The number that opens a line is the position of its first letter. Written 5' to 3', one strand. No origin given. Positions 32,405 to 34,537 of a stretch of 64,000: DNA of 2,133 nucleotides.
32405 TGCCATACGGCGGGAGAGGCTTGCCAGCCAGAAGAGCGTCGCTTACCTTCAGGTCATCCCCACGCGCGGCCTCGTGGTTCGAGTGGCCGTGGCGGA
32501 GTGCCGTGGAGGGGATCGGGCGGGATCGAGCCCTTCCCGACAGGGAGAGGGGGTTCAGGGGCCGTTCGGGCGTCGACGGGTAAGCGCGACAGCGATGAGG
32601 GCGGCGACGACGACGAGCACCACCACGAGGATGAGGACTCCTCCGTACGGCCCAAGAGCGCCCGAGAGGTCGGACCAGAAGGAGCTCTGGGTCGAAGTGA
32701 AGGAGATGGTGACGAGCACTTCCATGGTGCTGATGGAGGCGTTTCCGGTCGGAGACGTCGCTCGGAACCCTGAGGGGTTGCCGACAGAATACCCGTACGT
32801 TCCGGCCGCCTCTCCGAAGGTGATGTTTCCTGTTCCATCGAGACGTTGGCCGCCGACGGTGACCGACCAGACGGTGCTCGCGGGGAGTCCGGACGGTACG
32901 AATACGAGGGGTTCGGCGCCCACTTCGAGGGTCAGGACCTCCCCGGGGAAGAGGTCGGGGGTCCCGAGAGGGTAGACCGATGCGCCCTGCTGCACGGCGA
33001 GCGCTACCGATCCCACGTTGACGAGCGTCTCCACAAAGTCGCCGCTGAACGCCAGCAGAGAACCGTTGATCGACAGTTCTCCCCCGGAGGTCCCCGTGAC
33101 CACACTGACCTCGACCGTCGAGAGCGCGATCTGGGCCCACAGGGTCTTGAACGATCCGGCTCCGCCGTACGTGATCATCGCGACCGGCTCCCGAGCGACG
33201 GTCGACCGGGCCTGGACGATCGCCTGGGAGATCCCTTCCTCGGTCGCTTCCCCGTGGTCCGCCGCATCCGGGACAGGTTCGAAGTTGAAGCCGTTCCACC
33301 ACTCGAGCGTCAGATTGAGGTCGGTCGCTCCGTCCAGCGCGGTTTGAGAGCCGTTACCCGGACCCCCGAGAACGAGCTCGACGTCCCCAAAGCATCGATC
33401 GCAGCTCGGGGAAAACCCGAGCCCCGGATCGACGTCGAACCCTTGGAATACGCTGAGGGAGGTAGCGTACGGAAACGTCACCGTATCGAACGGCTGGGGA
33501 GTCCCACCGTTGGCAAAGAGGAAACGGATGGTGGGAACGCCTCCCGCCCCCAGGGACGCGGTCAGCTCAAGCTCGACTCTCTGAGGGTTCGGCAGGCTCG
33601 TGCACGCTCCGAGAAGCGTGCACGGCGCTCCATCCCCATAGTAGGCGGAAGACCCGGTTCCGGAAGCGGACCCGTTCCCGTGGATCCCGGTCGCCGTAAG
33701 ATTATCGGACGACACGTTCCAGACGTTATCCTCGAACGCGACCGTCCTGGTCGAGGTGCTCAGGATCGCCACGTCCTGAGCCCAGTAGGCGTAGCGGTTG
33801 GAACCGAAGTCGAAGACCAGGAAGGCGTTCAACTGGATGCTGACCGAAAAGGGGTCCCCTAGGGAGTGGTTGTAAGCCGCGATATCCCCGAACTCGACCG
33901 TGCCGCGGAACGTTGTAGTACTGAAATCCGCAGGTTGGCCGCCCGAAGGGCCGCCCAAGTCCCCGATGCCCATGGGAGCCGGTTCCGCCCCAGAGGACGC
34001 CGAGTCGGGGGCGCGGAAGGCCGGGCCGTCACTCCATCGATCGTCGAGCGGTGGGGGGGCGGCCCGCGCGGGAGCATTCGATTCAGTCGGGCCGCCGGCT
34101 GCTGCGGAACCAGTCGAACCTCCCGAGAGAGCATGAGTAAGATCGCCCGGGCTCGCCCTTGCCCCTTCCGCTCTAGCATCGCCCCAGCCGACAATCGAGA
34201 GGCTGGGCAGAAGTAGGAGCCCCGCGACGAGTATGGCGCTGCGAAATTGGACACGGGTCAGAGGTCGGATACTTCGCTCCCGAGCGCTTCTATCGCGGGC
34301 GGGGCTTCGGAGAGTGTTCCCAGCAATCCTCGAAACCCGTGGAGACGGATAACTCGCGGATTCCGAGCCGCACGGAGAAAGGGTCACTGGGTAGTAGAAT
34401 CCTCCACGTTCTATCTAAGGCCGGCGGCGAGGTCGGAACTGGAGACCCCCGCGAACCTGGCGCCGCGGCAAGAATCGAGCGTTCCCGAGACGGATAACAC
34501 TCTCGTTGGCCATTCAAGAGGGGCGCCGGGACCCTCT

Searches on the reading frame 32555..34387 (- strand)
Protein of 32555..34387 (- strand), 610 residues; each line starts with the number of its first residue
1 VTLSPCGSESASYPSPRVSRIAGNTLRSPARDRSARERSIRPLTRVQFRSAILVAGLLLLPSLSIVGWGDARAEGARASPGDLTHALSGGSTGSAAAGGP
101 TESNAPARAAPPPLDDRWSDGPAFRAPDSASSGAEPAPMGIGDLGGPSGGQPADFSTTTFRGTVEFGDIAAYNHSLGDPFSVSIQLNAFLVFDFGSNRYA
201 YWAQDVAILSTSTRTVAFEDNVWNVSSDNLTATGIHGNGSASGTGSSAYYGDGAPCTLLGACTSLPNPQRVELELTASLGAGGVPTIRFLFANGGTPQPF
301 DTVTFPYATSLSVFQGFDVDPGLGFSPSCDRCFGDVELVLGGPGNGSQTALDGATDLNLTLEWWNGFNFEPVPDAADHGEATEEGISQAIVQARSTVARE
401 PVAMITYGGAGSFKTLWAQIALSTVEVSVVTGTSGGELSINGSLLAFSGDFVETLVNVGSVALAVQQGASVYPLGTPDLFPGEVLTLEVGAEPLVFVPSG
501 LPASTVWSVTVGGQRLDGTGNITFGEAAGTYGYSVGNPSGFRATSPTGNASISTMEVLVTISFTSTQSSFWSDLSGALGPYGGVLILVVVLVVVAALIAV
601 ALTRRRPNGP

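Call 79: search_protein_families(library=pfam, proteins=[window:32555-34387:-], max_evalue=0.01)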
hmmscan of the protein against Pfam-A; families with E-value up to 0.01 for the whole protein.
window:32555-34387:- (610 aa): 1 family
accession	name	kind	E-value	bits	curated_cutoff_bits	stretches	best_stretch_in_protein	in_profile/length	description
PF05317.16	Thermopsin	-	3.6e-49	168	25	1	134-387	11-254/256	Thermopsin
